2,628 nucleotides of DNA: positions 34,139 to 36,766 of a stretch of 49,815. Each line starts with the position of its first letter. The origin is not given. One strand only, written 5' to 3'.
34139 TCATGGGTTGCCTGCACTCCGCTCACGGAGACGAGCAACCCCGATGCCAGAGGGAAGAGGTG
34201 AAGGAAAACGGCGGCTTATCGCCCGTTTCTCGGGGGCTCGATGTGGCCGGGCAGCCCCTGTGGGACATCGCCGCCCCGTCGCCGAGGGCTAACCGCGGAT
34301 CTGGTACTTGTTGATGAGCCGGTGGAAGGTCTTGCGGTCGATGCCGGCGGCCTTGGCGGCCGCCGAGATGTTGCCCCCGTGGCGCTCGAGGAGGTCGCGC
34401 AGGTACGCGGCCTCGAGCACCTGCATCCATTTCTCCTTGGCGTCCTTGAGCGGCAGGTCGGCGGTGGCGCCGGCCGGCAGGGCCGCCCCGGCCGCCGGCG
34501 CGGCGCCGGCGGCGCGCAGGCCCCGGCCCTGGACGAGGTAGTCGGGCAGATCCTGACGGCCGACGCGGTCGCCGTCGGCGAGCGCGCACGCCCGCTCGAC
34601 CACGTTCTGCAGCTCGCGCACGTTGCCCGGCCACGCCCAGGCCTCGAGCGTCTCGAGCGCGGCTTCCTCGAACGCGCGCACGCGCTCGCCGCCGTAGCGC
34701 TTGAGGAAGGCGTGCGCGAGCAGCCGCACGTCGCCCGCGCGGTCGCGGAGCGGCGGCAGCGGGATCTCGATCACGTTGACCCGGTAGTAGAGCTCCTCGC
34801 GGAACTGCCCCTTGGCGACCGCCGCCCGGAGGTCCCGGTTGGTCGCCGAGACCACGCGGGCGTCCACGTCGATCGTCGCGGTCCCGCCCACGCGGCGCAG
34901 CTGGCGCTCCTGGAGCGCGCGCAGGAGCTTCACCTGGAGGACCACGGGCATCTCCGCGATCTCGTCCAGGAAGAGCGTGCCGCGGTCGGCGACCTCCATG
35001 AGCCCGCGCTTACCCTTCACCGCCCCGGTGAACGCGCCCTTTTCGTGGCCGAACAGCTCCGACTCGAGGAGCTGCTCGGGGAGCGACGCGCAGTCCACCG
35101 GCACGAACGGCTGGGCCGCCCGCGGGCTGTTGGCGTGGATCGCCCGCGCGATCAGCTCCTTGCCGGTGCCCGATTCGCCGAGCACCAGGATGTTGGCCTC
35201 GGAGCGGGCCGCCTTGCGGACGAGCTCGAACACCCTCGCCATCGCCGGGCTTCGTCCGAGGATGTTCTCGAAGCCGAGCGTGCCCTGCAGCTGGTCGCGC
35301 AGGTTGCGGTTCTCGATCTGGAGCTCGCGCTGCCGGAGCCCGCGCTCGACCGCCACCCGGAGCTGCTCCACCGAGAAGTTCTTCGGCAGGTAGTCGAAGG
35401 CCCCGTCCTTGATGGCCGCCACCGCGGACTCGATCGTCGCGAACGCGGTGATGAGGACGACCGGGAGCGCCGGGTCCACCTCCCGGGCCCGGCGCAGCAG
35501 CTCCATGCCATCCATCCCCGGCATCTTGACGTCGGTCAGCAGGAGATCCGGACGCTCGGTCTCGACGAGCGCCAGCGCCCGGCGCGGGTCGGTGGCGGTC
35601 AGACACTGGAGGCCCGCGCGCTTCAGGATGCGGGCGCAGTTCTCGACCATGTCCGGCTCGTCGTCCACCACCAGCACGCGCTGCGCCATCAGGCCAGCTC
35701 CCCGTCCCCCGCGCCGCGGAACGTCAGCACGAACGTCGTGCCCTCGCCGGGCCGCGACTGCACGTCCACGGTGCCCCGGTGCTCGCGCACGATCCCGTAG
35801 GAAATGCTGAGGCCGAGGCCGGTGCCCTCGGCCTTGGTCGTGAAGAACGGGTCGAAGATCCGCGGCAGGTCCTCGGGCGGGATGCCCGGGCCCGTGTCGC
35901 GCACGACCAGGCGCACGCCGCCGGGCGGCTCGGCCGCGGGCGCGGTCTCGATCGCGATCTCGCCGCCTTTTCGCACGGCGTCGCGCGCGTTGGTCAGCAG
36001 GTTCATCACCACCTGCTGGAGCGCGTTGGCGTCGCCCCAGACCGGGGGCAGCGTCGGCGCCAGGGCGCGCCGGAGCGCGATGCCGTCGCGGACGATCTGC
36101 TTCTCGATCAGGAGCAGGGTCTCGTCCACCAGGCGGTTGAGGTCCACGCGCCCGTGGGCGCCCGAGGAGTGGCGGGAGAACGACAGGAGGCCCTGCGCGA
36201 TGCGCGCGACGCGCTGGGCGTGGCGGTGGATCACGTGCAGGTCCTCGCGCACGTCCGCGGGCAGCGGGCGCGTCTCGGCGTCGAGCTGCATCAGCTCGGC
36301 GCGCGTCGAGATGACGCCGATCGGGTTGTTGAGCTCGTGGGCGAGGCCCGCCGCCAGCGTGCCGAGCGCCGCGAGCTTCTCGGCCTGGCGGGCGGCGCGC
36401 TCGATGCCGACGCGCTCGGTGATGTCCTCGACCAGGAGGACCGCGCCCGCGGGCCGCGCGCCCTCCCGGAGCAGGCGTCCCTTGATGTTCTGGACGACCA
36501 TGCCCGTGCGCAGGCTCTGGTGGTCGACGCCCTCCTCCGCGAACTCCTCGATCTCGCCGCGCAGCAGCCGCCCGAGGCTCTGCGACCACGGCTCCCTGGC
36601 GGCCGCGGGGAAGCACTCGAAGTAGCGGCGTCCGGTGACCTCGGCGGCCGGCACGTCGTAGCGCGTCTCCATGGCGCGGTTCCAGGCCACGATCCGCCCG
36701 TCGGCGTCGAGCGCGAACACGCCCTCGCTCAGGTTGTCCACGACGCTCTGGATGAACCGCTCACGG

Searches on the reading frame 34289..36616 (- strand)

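Call 45: search_protein_families(library=pfam, proteins=[window:34289-36616:-], max_evalue=0.0001)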
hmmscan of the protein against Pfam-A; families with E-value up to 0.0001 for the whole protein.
window:34289-36616:- (775 aa): 8 families
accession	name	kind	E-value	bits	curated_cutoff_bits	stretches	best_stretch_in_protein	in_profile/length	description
PF00158.32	Sigma54_activat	-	7.4e-71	237.7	20.2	1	452-618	1-167/168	Sigma-54 interaction domain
PF00072.30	Response_reg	-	1.2e-30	106.3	30.2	1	314-423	1-110/111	Response regulator receiver domain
PF14532.12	Sigma54_activ_2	-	1.4e-22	80.8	25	1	453-623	1-138/138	Sigma-54 interaction domain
PF25601.1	AAA_lid_14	-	7.2e-21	74.3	27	1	624-698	1-78/87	AAA+ ATPase lid domain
PF02954.25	HTH_8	-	3e-07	30.5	22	1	734-771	5-42/42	Bacterial regulatory protein, Fis family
PF01078.27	Mg_chelatase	-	3.6e-05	23.7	20.3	0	531-593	93-157/207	Magnesium chelatase, subunit ChlI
PF13191.12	AAA_16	-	4.8e-05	24.4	32.6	0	453-526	3-83/167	AAA ATPase domain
PF07728.20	AAA_5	-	7.7e-05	23.2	22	0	475-593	1-122/139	AAA domain (dynein-related subfamily)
